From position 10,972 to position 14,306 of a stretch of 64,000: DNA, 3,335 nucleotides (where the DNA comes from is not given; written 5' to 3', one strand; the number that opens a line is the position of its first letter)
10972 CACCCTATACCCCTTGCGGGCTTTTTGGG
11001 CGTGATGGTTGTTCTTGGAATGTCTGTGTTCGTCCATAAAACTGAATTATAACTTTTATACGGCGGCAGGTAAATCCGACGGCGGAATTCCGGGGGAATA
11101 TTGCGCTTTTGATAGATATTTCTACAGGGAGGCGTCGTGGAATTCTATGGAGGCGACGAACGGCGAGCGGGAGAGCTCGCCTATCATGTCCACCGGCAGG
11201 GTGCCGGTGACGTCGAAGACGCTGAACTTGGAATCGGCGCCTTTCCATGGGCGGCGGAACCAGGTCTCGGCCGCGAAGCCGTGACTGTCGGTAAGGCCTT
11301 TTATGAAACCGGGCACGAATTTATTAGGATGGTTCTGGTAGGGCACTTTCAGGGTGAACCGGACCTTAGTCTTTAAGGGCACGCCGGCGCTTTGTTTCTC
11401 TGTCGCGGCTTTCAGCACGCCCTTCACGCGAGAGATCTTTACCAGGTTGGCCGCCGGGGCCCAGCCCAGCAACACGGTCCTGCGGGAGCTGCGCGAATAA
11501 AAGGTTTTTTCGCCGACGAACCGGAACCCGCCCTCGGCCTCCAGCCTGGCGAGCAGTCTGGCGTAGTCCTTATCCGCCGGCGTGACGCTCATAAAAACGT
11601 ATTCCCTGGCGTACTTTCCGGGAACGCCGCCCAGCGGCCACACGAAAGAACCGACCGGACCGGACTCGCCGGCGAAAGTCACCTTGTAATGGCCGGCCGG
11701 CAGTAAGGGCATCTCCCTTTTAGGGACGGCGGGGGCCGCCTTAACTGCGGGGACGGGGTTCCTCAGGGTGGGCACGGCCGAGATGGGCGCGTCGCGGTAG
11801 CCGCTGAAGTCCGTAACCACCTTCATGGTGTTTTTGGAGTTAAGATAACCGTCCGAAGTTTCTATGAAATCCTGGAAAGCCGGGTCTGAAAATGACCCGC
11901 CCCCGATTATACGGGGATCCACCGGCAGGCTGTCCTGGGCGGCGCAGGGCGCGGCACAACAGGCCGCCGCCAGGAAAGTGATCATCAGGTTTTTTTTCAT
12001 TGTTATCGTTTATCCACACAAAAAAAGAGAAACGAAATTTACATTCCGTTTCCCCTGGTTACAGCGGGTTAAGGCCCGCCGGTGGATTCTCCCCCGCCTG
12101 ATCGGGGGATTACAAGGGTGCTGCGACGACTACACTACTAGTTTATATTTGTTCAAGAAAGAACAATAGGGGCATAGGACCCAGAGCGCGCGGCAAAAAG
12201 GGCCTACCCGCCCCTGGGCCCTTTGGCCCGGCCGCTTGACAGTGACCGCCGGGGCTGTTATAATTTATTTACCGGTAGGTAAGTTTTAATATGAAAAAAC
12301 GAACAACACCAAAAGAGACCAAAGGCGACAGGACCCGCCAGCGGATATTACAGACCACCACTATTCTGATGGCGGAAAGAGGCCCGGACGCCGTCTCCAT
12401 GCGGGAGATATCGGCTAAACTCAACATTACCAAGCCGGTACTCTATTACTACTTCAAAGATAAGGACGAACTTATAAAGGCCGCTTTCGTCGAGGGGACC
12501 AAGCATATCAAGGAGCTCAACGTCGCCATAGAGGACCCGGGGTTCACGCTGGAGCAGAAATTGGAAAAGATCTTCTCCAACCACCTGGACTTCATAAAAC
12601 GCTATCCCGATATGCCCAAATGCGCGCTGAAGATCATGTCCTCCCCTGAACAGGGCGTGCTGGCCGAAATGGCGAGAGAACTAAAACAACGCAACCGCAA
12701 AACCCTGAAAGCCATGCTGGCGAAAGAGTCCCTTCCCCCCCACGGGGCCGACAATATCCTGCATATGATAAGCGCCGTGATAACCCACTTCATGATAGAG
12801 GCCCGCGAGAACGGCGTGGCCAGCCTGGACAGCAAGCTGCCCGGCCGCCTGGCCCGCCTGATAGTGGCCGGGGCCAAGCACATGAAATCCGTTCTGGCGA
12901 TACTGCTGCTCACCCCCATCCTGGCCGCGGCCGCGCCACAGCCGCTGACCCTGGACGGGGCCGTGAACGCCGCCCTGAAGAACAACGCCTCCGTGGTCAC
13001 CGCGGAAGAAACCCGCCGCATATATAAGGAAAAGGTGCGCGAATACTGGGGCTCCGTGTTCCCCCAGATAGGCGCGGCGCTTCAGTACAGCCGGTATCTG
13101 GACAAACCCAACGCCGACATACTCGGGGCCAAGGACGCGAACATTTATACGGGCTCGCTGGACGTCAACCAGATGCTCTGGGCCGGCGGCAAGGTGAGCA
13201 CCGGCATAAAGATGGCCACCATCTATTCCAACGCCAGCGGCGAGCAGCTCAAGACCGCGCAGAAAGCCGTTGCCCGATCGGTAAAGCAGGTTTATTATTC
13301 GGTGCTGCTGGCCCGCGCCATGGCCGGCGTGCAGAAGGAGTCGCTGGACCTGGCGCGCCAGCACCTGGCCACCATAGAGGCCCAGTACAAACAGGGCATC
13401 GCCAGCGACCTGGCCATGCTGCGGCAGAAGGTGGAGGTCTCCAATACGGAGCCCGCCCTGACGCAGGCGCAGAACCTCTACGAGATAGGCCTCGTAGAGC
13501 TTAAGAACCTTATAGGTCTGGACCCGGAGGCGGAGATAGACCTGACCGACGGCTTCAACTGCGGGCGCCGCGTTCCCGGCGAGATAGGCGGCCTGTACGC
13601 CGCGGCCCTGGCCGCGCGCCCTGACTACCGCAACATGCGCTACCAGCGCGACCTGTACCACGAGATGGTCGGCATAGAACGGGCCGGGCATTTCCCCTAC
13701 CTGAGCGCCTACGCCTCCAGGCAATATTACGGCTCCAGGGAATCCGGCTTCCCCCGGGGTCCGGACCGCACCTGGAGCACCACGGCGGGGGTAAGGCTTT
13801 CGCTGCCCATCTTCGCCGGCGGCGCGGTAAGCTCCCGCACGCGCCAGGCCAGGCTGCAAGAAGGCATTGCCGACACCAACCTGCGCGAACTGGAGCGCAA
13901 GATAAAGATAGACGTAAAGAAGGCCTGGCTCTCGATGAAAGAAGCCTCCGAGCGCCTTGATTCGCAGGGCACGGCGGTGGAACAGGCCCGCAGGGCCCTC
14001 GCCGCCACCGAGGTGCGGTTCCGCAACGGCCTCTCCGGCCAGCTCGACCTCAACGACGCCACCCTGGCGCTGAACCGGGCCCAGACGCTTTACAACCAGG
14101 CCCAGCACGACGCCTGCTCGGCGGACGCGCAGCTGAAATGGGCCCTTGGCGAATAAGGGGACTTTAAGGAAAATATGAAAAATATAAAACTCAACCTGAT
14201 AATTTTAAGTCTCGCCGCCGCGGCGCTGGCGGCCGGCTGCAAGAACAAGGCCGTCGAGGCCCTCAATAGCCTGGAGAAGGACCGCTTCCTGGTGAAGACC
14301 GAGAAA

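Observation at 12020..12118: Purine-riboswitch-like three-way junction plus intrinsic terminator in the leader of a secreted hypothetical protein gene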

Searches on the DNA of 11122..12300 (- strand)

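Call 4: search_rna_families(source=window, start=11900, end=12300, threshold=evalue, max_evalue=10, show_alignments=5)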
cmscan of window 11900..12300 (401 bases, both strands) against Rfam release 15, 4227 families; matches with E-value up to 10: 6.
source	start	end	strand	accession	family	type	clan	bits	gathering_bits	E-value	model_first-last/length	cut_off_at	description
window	12050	12120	-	RF03165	2dG-II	Cis-reg; riboswitch;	CL00123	73.1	60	4.2e-19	1-71/71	no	2dG-II purine riboswitch aptamer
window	12171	12257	-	RF01383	GRIK4_3p_UTR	Gene;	-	18.2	38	0.31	1-94/94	no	GRIK4 3 prime UTR element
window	12011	12070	-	RF02026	mir-2833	Gene; miRNA;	-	16.2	65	2.6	1-69/69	no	mir-2833 microRNA precursor family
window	11976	12045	-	RF00265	SNORA69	Gene; snRNA; snoRNA; HACA-box;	-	15.6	47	3.8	1-132/132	no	Small nucleolar RNA SNORA69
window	12190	12235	+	RF03847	mir-1538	Gene; miRNA;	-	14.2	78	6.6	8-51/58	no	mir-1538 microRNA precursor family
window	11900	11969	+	RF02876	AS-pc02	Gene; antisense;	-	12.6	40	0.9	117-185/185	5'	Antisense to pHK01_099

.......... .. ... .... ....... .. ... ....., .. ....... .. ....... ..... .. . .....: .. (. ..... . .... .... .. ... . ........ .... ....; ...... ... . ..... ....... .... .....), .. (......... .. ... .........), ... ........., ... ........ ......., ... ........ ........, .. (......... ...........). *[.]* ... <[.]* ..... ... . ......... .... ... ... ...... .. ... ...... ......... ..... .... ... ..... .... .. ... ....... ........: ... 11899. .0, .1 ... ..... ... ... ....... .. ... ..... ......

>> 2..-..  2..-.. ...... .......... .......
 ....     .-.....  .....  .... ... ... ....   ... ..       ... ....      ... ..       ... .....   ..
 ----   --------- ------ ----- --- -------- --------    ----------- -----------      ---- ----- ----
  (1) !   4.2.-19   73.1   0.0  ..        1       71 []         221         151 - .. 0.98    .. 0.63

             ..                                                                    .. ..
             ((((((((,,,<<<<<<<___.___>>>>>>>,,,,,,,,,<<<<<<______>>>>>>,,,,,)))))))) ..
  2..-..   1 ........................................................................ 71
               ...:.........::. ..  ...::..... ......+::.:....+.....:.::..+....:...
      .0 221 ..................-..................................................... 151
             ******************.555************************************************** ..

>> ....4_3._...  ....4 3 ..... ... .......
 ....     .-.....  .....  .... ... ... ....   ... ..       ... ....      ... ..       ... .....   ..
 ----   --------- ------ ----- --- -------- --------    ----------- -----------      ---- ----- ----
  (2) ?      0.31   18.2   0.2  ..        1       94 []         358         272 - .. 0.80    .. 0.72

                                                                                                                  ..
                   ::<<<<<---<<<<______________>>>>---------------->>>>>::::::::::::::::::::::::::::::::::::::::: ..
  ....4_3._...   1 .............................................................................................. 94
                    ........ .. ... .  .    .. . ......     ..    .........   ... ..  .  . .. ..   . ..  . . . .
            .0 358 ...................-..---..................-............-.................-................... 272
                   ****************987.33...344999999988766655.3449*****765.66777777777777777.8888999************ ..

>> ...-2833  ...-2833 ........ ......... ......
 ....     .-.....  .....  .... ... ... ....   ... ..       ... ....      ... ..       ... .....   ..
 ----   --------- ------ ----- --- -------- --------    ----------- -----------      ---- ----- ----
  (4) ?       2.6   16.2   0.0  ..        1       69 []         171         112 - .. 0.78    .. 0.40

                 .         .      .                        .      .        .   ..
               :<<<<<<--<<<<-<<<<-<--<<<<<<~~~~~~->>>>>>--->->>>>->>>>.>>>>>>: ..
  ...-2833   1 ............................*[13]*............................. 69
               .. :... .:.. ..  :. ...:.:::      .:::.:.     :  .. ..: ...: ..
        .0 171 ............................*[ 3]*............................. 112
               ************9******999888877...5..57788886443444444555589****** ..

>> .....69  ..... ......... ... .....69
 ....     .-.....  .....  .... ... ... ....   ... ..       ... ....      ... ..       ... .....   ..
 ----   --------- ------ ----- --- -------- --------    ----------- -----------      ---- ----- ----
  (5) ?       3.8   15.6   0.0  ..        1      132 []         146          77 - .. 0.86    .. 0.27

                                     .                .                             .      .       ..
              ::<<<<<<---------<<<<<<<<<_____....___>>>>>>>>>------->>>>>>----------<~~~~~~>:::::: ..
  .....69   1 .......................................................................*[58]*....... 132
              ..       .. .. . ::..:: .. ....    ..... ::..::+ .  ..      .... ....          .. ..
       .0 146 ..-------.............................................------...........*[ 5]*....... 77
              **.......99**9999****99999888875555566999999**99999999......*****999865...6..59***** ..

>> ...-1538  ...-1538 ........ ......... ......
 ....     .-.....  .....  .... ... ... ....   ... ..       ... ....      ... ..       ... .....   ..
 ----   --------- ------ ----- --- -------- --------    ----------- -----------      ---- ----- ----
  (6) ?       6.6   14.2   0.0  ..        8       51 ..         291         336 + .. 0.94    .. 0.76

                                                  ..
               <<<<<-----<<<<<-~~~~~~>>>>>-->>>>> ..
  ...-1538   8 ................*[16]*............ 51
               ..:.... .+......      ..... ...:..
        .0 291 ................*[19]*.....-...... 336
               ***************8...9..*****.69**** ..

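Call 36: search_rna_families(sources=[L005, L012, L018, L020, L031, L037, L040, L049, L054, L056, L065, L086, L072, L066, L110, L085, L091, L114, L103, L111], threshold=gathering)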
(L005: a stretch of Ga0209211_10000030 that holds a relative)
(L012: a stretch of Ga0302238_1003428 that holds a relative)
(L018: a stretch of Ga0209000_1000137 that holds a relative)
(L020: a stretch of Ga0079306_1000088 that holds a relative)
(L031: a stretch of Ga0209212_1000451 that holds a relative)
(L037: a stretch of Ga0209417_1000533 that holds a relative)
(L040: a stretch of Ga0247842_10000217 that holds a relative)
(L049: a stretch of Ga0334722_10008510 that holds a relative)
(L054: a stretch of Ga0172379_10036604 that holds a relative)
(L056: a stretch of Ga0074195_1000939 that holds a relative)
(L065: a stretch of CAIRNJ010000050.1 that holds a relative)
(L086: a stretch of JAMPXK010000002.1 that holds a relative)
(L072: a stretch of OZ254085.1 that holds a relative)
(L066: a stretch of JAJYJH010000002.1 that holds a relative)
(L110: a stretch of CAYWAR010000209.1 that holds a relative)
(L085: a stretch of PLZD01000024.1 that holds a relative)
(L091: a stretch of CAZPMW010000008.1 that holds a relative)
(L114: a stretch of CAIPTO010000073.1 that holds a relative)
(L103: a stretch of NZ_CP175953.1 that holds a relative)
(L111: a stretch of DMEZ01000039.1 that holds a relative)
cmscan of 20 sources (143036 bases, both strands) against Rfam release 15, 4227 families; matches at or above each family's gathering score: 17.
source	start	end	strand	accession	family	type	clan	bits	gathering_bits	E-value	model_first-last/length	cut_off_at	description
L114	3515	3585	-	RF03165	2dG-II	Cis-reg; riboswitch;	CL00123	84.9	60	2.8e-20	1-71/71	no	2dG-II purine riboswitch aptamer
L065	7466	7536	-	RF03165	2dG-II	Cis-reg; riboswitch;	CL00123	84.2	60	4.6e-20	1-71/71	no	2dG-II purine riboswitch aptamer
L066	2144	2214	-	RF03165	2dG-II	Cis-reg; riboswitch;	CL00123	79.7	60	1.2e-18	1-71/71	no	2dG-II purine riboswitch aptamer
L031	2822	2892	+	RF03165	2dG-II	Cis-reg; riboswitch;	CL00123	78.5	60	3e-18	1-71/71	no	2dG-II purine riboswitch aptamer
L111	3419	3489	+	RF03165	2dG-II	Cis-reg; riboswitch;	CL00123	78.4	60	3.1e-18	1-71/71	no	2dG-II purine riboswitch aptamer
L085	4906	4976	+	RF03165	2dG-II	Cis-reg; riboswitch;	CL00123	78.2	60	3.7e-18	1-71/71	no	2dG-II purine riboswitch aptamer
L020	2805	2876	+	RF03165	2dG-II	Cis-reg; riboswitch;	CL00123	78.1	60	3.8e-18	1-71/71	no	2dG-II purine riboswitch aptamer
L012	2881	2951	+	RF03165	2dG-II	Cis-reg; riboswitch;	CL00123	77.2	60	7.4e-18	1-71/71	no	2dG-II purine riboswitch aptamer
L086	6873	6943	-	RF03165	2dG-II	Cis-reg; riboswitch;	CL00123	76.8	60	1e-17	1-71/71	no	2dG-II purine riboswitch aptamer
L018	2881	2950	+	RF03165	2dG-II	Cis-reg; riboswitch;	CL00123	75.9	60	1.9e-17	1-71/71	no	2dG-II purine riboswitch aptamer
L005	2878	2948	+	RF03165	2dG-II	Cis-reg; riboswitch;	CL00123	74.8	60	4.5e-17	1-71/71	no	2dG-II purine riboswitch aptamer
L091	246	316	+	RF03165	2dG-II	Cis-reg; riboswitch;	CL00123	74.8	60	4.4e-17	1-71/71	no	2dG-II purine riboswitch aptamer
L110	3834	3904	+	RF03165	2dG-II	Cis-reg; riboswitch;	CL00123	72.3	60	2.9e-16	1-71/71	no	2dG-II purine riboswitch aptamer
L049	2767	2839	+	RF03165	2dG-II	Cis-reg; riboswitch;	CL00123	67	60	1.4e-14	1-71/71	no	2dG-II purine riboswitch aptamer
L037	2815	2887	+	RF03165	2dG-II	Cis-reg; riboswitch;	CL00123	66.4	60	2.1e-14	1-71/71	no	2dG-II purine riboswitch aptamer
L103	4823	4895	-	RF03165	2dG-II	Cis-reg; riboswitch;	CL00123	63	60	2.5e-13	1-71/71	no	2dG-II purine riboswitch aptamer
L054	2828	2901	+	RF03165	2dG-II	Cis-reg; riboswitch;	CL00123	62.2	60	4.6e-13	1-71/71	no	2dG-II purine riboswitch aptamer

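Call 71: search_rna_families(sources=[L040, L056, L072], threshold=evalue, max_evalue=0.001)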
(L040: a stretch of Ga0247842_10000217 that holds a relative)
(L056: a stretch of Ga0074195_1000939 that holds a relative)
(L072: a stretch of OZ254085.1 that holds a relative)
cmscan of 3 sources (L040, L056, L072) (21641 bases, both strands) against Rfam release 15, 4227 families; matches with E-value up to 0.001: 3.
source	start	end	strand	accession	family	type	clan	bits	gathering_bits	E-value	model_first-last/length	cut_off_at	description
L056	2832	2903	+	RF03165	2dG-II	Cis-reg; riboswitch;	CL00123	58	60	1.6e-12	1-71/71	no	2dG-II purine riboswitch aptamer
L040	2724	2795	+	RF03165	2dG-II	Cis-reg; riboswitch;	CL00123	56.2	60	5.9e-12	1-71/71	no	2dG-II purine riboswitch aptamer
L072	6238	6310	-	RF03165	2dG-II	Cis-reg; riboswitch;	CL00123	56.2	60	5.9e-12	1-71/71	no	2dG-II purine riboswitch aptamer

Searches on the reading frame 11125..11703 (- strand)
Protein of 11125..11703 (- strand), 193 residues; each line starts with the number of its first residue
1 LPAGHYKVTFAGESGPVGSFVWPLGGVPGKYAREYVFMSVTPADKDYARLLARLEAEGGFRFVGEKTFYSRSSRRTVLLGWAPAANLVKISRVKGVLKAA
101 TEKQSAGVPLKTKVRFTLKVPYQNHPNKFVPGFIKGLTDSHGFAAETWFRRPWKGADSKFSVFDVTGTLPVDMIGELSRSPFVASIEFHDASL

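Call 66: predict_structure(alignment_id=A3)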
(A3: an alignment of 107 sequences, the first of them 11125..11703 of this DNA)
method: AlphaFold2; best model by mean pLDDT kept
length: 193 residues; sequences in the alignment: 107
mean_pLDDT: 75.6   pTM: 0.55
mean pLDDT of the five models: 75.6, 75.3, 70.3, 69.0, 67.2
residues with pLDDT >= 90: 44; 70-90: 95; 50-70: 23; < 50: 31
segments of 3 or more residues with pLDDT < 50: 1-5, 11-32, 191-193
pLDDT, mean of each block of 10 residues (from residue 1): 47 39 41 70 91 90 82 83 85 91 62 84 88 92 89 71 88 76 75 45
secondary structure, 60 per line:
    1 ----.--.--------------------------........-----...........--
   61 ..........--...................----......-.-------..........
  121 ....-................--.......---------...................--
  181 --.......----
elements in order: E35-42 H48-58 E61-70 E73-83 H84-91 E96-101 E111-121 H126-141 E144-150 E160-170 H171-178 E183-189

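Call 68: fold_search(model_id=the predicted structure, library=pdb)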
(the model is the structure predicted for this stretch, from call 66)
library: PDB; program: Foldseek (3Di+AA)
matches with E <= 10: 1505; with E <= 0.001: 15
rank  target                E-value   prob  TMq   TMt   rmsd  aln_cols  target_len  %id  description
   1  2nyi_B                3.5e-05  1.00  0.30  0.34  15.5       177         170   12  Crystal Structure of an Unknown Protein from Galdieria sulphuraria (released 2006-12-12)
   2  2nyi_A                8.7e-05  1.00  0.30  0.34  15.5       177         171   11  Crystal Structure of an Unknown Protein from Galdieria sulphuraria (released 2006-12-12)
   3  5it4                  1.3e-04  1.00  0.27  0.15  15.3       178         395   15  Crystal structure of Mycobacterium avium SerB2 mutant D343N (released 2016-04-27)
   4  5t41                  1.4e-04  0.99  0.25  0.14  14.7       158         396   15  Crystal structure of Mycobacterium avium SerB2 mutant S275A/R279A at pH 6.6 with ethylene glycol bound at ACT- I domain (released 2016-11-16)
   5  5jlp                  1.6e-04  1.00  0.28  0.15  15.1       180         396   16  Crystal structure of Mycobacterium avium SerB2 in complex with serine at ACT domain (released 2017-05-03)
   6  5it0                  1.7e-04  1.00  0.28  0.15  15.4       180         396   16  Crystal structure of Mycobacterium avium SerB2 mutant D343N/D347N (released 2016-04-27)
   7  3p96                  1.8e-04  1.00  0.27  0.15  14.9       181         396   16  Crystal structure of Phosphoserine phosphatase SerB from Mycobacterium avium, native form (released 2010-11-10)
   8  5is2                  1.9e-04  1.00  0.28  0.15  15.4       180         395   16  Crystal structure of Mycobacterium avium SerB2 at pH 6.6 (released 2016-04-27)
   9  6vz8_F                2.6e-04  0.99  0.26  0.30   9.9       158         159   18  Arabidopsis thaliana acetohydroxyacid synthase complex with valine bound (released 2020-07-15)
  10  6u9d_G                2.6e-04  0.99  0.32  0.26  15.6       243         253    9  Saccharomyces cerevisiae acetohydroxyacid synthase (released 2020-07-15)
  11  6vz8_G                4.2e-04  1.00  0.30  0.34   9.3       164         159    9  Arabidopsis thaliana acetohydroxyacid synthase complex with valine bound (released 2020-07-15)
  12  6wo1_B                4.4e-04  1.00  0.30  0.30  11.6       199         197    8  Hybrid acetohydroxyacid synthase complex structure with Cryptococcus neoformans AHAS catalytic subunit and Saccharomyc (released 2020-07-15)
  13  6u9d_D                6.7e-04  0.99  0.33  0.27  15.2       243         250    9  Saccharomyces cerevisiae acetohydroxyacid synthase (released 2020-07-15)
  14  6u9d_T                7.5e-04  0.99  0.32  0.28  14.3       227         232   10  Saccharomyces cerevisiae acetohydroxyacid synthase (released 2020-07-15)
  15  6u9d_X                8.9e-04  0.99  0.31  0.27  12.2       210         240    8  Saccharomyces cerevisiae acetohydroxyacid synthase (released 2020-07-15)
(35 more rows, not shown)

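Call 72: search_protein_representatives(alignment_id=A3)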
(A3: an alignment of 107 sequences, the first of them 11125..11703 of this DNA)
Query: 107 sequences, 296 profile positions. Proteins with E-value up to 0.001 (for the whole library): 68; up to 1e-10: 48; up to 1e-30: 14. The best 68 are listed.
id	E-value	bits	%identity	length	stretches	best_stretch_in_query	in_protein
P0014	3.7e-142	489.2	-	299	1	1-296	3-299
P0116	1.7e-97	342.6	-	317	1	7-296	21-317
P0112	1.6e-85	303.3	-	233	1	94-290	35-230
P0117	4.2e-67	242.8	-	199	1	104-296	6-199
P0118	1.5e-59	218.1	-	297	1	3-294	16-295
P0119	1.2e-55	205.3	-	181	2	1-91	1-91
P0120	3.4e-45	170.9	-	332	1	24-296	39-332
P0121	1.1e-39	152.8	-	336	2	86-288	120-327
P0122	1.3e-39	152.6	-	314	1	8-289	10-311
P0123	1.9e-39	152.0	-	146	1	153-294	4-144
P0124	5.4e-39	150.5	-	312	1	22-295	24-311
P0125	5.7e-33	130.8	-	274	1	33-292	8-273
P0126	1.2e-31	126.5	-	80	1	217-296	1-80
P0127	1.9e-31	125.8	-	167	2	130-206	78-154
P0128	1.2e-28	116.6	-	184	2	130-206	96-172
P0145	2.5e-20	89.3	-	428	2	112-291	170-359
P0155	9.0e-15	71.0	-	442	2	96-291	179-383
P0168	5.5e-08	48.8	-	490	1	1-82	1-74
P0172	6.1e-07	45.3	-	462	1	34-83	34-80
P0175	1.3e-06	44.3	-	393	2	179-287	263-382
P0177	3.4e-06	42.9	-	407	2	115-290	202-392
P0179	1.8e-04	37.2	-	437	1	89-287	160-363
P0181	2.0e-04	37.1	-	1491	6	30-80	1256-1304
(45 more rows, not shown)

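Call 73: search_protein_families(library=pfam, proteins=[P0145, P0155, P0175, P0177, P0179, P0181, P0168, P0172, P0127, P0128], max_evalue=0.001)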
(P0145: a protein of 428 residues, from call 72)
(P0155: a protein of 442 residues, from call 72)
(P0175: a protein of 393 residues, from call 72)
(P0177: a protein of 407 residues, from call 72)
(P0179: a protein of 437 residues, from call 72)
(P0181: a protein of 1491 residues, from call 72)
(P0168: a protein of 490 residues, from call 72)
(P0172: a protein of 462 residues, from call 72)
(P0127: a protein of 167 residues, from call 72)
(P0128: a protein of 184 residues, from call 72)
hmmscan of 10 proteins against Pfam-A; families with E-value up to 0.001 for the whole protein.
P0145 (428 aa): 0 families

P0155 (442 aa): 0 families

P0175 (393 aa): 0 families

P0177 (407 aa): 0 families

P0179 (437 aa): 0 families

P0181 (1491 aa): 9 families
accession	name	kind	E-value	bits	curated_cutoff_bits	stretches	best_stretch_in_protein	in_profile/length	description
PF00754.31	F5_F8_type_C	-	1.2e-36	126.1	28.2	2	924-1034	9-127/127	F5/8 type C domain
PF22633.2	F5_F8_type_C_2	-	3.4e-26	92.1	27.8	2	933-1019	3-91/91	NedA-like, galactose-binding domain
PF07554.19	FIVAR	-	1.4e-22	80.5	29.2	2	1193-1256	1-70/71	FIVAR domain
PF25575.1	TPR_BSK1_C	-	4.6e-09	36.6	42.2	0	1192-1228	6-41/118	Serine/threonine-protein kinase BSK1-like, TPR repeats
PF13977.11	TetR_C_6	-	9.2e-08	32.7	27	0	1287-1347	48-108/115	BetI-type transcriptional repressor, C-terminal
PF00041.27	fn3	-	3.5e-06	27.6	25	1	607-684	2-80/84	Fibronectin type III domain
PF16342.10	DUF4972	-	7.9e-06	26.2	28.8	0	839-886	53-99/128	Domain of unknown function (DUF4972)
PF21714.3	KaiA_N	-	4.3e-05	24.1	27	0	1077-1121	13-57/125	Circadian clock protein KaiA, N-terminal domain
PF00746.26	Gram_pos_anchor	-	0.0003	21.1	20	1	1450-1488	2-41/43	LPXTG cell wall anchor motif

P0168 (490 aa): 0 families

P0172 (462 aa): 0 families

P0127 (167 aa): 0 families

P0128 (184 aa): 0 families

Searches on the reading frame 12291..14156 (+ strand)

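Call 8: search_protein_families(library=pfam, proteins=[window:12291-14156:+], max_evalue=0.01)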
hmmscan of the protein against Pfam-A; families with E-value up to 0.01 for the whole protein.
window:12291-14156:+ (621 aa): 3 families
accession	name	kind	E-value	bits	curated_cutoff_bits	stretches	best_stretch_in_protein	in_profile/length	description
PF02321.23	OEP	-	6.7e-54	183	22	2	435-618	4-185/187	Outer membrane efflux protein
PF00440.29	TetR_N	-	2.7e-14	53.1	24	1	19-65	1-47/47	Bacterial regulatory proteins, tetR family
PF21256.2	TetR_C_5-like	-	0.0011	19.6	27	1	87-205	3-122/127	Tetracyclin repressor-like, C-terminal domain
